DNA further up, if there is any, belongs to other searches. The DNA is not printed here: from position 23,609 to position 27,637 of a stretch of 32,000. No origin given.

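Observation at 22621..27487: Candidate novel three-gene defence cassette: NDT-like protein + multi-TM protein + nuclease-STAND NTPase giant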

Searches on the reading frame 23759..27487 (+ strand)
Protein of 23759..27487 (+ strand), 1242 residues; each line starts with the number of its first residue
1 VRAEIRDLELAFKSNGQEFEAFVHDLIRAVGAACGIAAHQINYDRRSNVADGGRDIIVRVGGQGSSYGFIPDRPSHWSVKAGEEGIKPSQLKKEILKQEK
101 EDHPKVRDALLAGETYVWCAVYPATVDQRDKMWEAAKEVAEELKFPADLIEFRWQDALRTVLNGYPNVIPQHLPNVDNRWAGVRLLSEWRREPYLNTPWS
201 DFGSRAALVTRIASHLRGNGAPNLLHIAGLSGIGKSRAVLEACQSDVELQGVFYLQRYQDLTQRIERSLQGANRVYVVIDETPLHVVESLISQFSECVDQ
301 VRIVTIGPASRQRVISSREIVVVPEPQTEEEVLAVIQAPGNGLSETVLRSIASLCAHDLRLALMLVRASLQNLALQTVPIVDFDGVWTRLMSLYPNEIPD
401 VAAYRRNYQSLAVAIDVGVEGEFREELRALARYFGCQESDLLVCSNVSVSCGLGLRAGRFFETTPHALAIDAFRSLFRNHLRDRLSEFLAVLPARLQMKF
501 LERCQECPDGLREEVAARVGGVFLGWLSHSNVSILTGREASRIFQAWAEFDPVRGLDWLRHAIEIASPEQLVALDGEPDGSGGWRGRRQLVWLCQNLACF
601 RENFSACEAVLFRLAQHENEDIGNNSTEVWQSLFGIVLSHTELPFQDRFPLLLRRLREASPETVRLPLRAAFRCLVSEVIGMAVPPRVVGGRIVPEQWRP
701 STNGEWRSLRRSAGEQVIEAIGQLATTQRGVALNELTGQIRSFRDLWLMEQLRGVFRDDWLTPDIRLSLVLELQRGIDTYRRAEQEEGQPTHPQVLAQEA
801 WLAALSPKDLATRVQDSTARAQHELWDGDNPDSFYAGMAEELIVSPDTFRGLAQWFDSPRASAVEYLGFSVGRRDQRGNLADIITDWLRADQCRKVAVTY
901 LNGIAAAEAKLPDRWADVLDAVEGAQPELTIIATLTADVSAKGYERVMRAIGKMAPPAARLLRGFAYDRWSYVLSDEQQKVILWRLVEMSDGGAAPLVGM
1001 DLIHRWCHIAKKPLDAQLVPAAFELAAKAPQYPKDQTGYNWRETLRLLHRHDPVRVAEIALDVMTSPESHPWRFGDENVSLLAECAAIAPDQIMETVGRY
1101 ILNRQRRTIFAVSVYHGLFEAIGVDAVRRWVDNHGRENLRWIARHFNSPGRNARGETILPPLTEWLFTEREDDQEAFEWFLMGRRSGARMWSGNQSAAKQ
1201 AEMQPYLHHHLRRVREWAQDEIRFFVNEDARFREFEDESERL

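Call 3: search_protein_families(library=pfam, proteins=[window:23759-27487:+], max_evalue=1)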
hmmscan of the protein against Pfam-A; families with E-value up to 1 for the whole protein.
window:23759-27487:+ (1242 aa): 1 family
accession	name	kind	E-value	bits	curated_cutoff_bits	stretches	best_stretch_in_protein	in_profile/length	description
PF13191.12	AAA_16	-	0.0055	17.6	32.6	1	205-261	5-63/167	AAA ATPase domain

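Call 4: search_protein_families(library=padloc, proteins=[window:23759-27487:+], max_evalue=1)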
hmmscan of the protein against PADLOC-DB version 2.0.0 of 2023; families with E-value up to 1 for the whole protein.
window:23759-27487:+ (1242 aa): 1 family
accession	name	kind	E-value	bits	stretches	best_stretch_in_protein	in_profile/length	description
PDLC03991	PD-Lambda-4_A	-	1.2e-05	21.2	1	575-675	581-682/1283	-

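Call 5: search_protein_families(library=ncbifam, proteins=[window:23759-27487:+], max_evalue=1)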
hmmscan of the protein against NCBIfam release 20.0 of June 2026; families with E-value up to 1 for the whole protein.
window:23759-27487:+ (1242 aa): 0 families

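Call 6: find_homologous_proteins(query=window:23759-27487:+)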
Query window:23759-27487:+ (1242 aa): 52 proteins with E <= 0.001 among 8000 candidates.
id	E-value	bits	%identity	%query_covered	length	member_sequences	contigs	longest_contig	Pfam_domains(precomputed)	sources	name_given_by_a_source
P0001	0.0e+0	2280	80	100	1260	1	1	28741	-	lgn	-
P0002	0.0e+0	2149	75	100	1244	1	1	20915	-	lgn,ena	-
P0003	0.0e+0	1764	62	100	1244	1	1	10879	-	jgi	-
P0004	0.0e+0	1629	58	100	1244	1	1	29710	-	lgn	-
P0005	0.0e+0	1549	56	100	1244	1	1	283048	PF13191.13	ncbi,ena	-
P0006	0.0e+0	1475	54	100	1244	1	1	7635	-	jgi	jgi:hypothetical protein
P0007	0.0e+0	1426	54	100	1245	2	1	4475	-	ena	-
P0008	0.0e+0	1393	53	100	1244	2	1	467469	-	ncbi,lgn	-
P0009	0.0e+0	1341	51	100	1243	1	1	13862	-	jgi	jgi:hypothetical protein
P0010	0.0e+0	1337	52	100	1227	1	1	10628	-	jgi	jgi:hypothetical protein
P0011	0.0e+0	1277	48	100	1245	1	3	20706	-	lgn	-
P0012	0.0e+0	1255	49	100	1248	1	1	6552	-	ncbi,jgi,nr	ncbi:MAG TPA: hypothetical protein VD866_12350 [Urbifossiella sp.]|nr:hypothetical protein [Urbifoss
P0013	0.0e+0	1246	49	98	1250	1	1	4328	-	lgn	-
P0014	0.0e+0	1190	46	100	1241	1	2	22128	-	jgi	jgi:hypothetical protein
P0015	0.0e+0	1180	46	100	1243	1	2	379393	-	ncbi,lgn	-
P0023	0.0e+0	1051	43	100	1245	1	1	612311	-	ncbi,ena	-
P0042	4.9e-191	656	31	100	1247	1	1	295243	PF13191.13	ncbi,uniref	ncbi:ATP-binding protein [Novipirellula rosea]|uniref:AAA+ ATPase domain-containing protein n=1 Tax=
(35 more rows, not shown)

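Call 7: find_encoding_contigs(protein=P0005, flank=8000, max_places=2)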
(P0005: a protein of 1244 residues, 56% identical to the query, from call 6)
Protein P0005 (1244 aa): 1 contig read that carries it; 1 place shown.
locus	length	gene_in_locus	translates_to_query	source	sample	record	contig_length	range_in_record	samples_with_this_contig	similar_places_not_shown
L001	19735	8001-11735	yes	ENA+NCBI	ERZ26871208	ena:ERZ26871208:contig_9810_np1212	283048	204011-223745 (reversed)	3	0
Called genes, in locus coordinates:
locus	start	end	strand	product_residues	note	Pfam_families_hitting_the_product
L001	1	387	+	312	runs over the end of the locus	PF25174:Beta-prop_THOC3 (faint), PF13570:Beta-prop_ACSF4 (faint), PF23381:Beta-prop_IFT122_1st (weak), PF02239:Cytochrom_D1 (faint), PF16819:DUF5074 (weak), PF23414:Beta-prop_EML_2 (faint)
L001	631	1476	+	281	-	PF08241:Methyltransf_11 (faint), PF06325:PrmA, PF12847:Methyltransf_18 (weak), PF13847:Methyltransf_31, PF13649:Methyltransf_25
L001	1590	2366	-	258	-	PF13507:GATase_5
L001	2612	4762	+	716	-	PF12483:GIDE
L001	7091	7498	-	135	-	PF05534:HicB (weak)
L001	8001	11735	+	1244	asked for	PF13191:AAA_16 (faint)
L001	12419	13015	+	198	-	PF05685:Uma2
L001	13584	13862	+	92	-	-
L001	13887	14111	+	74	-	PF03966:Trm112p (weak)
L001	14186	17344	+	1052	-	PF01433:Peptidase_M1, PF01103:Omp85 (weak)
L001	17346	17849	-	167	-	PF05991:NYN_YacP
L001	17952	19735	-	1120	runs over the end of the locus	PF02012:BNR (faint), PF13088:BNR_2 (faint), PF14870:PSII_BNR (faint), PF25852:DUF6242_C (faint), PF24316:Tli3 (faint), PF15902:Sortilin-Vps10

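Call 8: find_encoding_contigs(protein=P0042, flank=8000, max_places=2)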
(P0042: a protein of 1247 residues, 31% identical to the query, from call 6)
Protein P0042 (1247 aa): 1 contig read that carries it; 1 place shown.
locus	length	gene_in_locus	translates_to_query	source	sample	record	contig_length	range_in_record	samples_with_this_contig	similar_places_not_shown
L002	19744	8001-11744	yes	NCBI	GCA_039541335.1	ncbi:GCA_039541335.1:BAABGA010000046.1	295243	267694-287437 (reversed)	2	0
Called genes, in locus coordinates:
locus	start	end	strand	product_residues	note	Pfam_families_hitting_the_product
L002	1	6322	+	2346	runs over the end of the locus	-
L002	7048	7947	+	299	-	PF08220:HTH_DeoR (weak), PF08279:HTH_11 (weak), PF13280:WYL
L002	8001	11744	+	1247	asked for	PF13191:AAA_16 (faint)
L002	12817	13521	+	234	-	PF01797:Y1_Tnp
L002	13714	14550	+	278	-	PF11790:Glyco_hydro_cc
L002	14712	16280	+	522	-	PF03629:SASA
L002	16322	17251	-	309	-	-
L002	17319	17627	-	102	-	-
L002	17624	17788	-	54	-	-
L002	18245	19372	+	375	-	-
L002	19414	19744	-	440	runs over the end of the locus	PF13229:Beta_helix (weak), PF05048:NosD (faint), PF13229:Beta_helix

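Call 9: find_encoding_contigs(protein=P0023, flank=8000, max_places=2)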
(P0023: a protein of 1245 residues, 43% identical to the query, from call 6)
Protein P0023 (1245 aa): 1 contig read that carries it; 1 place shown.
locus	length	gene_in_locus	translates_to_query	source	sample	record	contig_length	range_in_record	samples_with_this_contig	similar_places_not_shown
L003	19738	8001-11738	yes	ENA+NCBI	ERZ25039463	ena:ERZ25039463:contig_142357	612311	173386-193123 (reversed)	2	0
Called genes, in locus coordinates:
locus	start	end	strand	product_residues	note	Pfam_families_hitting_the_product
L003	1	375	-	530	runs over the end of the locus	PF13091:PLDc_2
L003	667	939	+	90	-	PF10041:DUF2277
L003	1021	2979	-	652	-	PF04542:Sigma70_r2, PF08281:Sigma70_r4_2, PF24807:WD40_CDC20-Fz (faint), PF00400:WD40 (faint), PF23381:Beta-prop_IFT122_1st, PF25174:Beta-prop_THOC3, PF25175:Beta-prop_WDR5 (weak), PF23414:Beta-prop_EML_2 (weak), +2 more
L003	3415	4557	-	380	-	PF13371:TPR_9, PF13432:TPR_16 (weak), PF13414:TPR_11 (weak), PF00515:TPR_1 (weak), PF07719:TPR_2 (weak), PF00515:TPR_1 (weak), PF13414:TPR_11 (weak), PF00515:TPR_1, +9 more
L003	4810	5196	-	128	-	-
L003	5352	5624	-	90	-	-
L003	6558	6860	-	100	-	-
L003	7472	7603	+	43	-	-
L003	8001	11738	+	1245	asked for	-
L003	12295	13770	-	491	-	PF00294:PfkB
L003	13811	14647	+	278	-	PF00561:Abhydrolase_1, PF12146:Hydrolase_4, PF12697:Abhydrolase_6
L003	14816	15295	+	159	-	PF08242:Methyltransf_12 (weak), PF13649:Methyltransf_25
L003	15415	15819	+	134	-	PF03321:GH3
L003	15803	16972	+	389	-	PF03321:GH3 (weak), PF23571:GH3_M, PF23572:GH3_C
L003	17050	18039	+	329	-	-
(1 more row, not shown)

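Call 10: find_encoding_contigs(protein=P0001, flank=8000, max_places=2)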
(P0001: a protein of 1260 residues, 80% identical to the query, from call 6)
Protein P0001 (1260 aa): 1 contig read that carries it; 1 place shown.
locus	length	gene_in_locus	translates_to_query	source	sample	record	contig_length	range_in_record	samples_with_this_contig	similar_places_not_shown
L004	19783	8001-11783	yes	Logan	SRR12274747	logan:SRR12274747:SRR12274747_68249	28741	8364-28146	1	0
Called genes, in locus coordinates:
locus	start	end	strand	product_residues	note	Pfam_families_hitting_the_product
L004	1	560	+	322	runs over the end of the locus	PF07318:DUF1464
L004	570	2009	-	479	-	PF03062:MBOAT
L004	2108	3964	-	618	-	PF04116:FA_hydroxylase, PF23381:Beta-prop_IFT122_1st, PF24796:WDR55, PF24814:WD40_Prp19, PF25173:Beta-prop_WDR3_1st, PF25174:Beta-prop_THOC3, PF25175:Beta-prop_WDR5, PF25172:Beta-prop_WDR3_2nd, +29 more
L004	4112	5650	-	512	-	PF05362:Lon_C (faint), PF13541:ChlI, PF01078:Mg_chelatase, PF07728:AAA_5, PF00493:MCM (weak), PF13335:Mg_chelatase_C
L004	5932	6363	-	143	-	-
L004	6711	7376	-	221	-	PF24719:Imm33-like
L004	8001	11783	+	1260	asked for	-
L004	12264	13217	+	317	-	PF00005:ABC_tran, PF13304:AAA_21 (weak)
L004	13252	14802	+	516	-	PF12679:ABC2_membrane_2, PF01061:ABC2_membrane (weak), PF12730:ABC2_membrane_4 (weak), PF12698:ABC2_membrane_3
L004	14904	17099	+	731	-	PF09822:ABC_transp_aux (weak)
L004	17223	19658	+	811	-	PF14238:DUF4340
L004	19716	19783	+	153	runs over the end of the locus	PF00903:Glyoxalase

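Call 11: find_encoding_contigs(protein=P0002, flank=8000, max_places=2)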
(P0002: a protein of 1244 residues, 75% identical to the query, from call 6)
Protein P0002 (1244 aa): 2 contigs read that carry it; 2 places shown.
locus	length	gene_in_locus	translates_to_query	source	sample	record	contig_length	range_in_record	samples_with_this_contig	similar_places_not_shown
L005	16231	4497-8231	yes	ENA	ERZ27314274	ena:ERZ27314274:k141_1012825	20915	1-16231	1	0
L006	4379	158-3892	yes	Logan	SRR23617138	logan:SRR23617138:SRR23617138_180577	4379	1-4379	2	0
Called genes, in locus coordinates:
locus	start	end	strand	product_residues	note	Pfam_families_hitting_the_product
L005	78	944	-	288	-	PF20529:DUF6744 (weak)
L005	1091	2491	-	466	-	-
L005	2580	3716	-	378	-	PF20030:bpMoxR, PF07728:AAA_5, PF17868:AAA_lid_8 (weak)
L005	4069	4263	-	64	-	-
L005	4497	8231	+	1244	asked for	-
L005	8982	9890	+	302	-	-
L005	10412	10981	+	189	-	PF13358:DDE_3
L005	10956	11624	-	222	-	-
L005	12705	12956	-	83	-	PF13560:HTH_31, PF12844:HTH_19, PF01381:HTH_3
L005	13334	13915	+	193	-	-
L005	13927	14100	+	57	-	-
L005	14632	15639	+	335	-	-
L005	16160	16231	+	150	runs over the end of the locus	PF03050:DDE_Tnp_IS66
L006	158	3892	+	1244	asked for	-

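Call 12: find_encoding_contigs(protein=P0004, flank=8000, max_places=2)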
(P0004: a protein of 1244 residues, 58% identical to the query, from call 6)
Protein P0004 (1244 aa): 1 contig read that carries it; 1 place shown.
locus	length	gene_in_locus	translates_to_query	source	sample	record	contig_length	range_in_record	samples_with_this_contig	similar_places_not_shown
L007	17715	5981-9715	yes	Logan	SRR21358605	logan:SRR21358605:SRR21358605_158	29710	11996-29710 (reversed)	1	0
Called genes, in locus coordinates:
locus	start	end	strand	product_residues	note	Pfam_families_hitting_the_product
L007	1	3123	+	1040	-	?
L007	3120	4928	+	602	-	PF09369:MZB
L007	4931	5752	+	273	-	PF13091:PLDc_2, PF00614:PLDc (weak)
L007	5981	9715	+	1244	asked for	-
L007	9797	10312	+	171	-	-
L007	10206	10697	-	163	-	PF03592:Terminase_2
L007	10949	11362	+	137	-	-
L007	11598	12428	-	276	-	PF02195:ParB_N (weak)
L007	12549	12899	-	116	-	PF07618:DUF1580 (weak)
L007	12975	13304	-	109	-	-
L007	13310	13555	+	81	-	-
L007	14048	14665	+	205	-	PF07638:Sigma70_ECF (faint), PF04545:Sigma70_r4, PF08281:Sigma70_r4_2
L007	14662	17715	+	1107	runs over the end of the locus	PF00069:Pkinase, PF07714:PK_Tyr_Ser-Thr, PF00515:TPR_1 (weak), PF13181:TPR_8 (weak), PF13414:TPR_11 (weak), PF13432:TPR_16, PF17874:TPR_MalT (weak), PF13424:TPR_12 (weak), +14 more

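Call 16: search_solved_structures(query=A1, max_evalue=1, show_alignments=3)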
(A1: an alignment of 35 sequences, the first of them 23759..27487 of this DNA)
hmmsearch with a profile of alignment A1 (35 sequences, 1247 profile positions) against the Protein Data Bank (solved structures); distinct sequences matched with E-value up to 1: 8.
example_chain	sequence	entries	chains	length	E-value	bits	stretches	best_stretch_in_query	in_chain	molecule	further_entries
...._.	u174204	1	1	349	0.00076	20.5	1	262-391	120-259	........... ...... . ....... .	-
6vvo_E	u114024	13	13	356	0.00079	20.4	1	262-391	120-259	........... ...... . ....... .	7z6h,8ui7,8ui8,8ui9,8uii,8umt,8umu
8zwo_E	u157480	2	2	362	0.00083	20.4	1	262-391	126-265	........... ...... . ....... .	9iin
1sxj_E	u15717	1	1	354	0.074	13.9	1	275-374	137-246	Activator 1 40 kDa subunit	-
7sgz_E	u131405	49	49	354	0.087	13.7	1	275-374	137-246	Replication factor C subunit 5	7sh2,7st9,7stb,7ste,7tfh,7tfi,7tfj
1z6t_A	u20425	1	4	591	0.14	13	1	198-251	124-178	Apoptotic protease activating factor 1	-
8ec3_A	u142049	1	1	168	0.48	11.2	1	706-787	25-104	Fibronectin-binding protein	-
9gkt_A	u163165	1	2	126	0.54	11.1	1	95-182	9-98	Transcriptional regulator, PadR-like family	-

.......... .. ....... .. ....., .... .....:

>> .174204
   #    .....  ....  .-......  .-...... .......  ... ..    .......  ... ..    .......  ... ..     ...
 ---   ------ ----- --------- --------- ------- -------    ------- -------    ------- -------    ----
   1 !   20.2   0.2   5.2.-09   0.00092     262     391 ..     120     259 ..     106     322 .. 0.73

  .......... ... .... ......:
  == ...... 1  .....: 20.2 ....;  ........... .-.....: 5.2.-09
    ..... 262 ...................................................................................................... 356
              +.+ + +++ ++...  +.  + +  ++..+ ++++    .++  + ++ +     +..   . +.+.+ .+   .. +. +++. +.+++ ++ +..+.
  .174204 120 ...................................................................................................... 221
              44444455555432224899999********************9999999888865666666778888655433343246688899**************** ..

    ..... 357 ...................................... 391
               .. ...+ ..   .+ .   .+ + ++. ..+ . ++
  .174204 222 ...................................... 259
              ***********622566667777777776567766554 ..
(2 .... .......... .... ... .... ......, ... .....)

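Call 17: search_protein_families(library=padloc, alignment_id=A1, max_evalue=0.01)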
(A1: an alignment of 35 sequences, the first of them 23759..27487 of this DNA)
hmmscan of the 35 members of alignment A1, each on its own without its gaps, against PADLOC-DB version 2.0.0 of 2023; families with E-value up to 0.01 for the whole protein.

A. member 1, window:23759-27487:+ (1242 aa): 1 family
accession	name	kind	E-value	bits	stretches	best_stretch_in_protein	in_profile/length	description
PDLC03991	PD-Lambda-4_A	-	1.2e-05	21.2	1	575-675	581-682/1283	-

B. families by the number of members that match (of 35 scanned): 4 families
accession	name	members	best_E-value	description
PDLC03991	PD-Lambda-4_A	35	5e-21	-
PDLC03990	PD-Lambda-4_A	4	0.00012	-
PDLC02360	PrrC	1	0.0037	PrrC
PDLC02746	PbeC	1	0.0056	PbeC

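Call 41: search_protein_families(library=pfam, alignment_id=A1, max_evalue=0.01)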
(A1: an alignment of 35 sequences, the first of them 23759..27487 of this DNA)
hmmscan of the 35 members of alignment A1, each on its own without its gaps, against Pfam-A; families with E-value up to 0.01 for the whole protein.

A. member 1, window:23759-27487:+ (1242 aa): 1 family
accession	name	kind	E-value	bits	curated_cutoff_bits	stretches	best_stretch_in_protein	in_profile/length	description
PF13191.12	AAA_16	-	0.0055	17.6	32.6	1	205-261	5-63/167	AAA ATPase domain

B. families by the number of members that match (of 35 scanned): 9 families
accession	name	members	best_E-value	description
PF13191.12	AAA_16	19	6.9e-06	AAA ATPase domain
PF21960.2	RCF1-5-like_lid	3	0.00096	RCF1/5-like, AAA+ ATPase lid domain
PF25199.1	nSTAND_NTPase5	2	0.00013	Novel STAND NTPase 5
PF15855.10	DUF4726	2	0.00017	Domain of unknown function (DUF4726)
PF22927.2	INT1_R3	2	0.0033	Integrator complex subunit 1, R3 domain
PF01637.24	ATPase_2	2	0.0038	ATPase domain predominantly from Archaea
PF24410.1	wHTH-HSP90_Na-assoc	1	0.0005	wHTH-Hsp90_Na associated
PF13401.12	AAA_22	1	0.0051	AAA domain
PF25201.1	nSTAND6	1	0.0078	Novel STAND NTPase 6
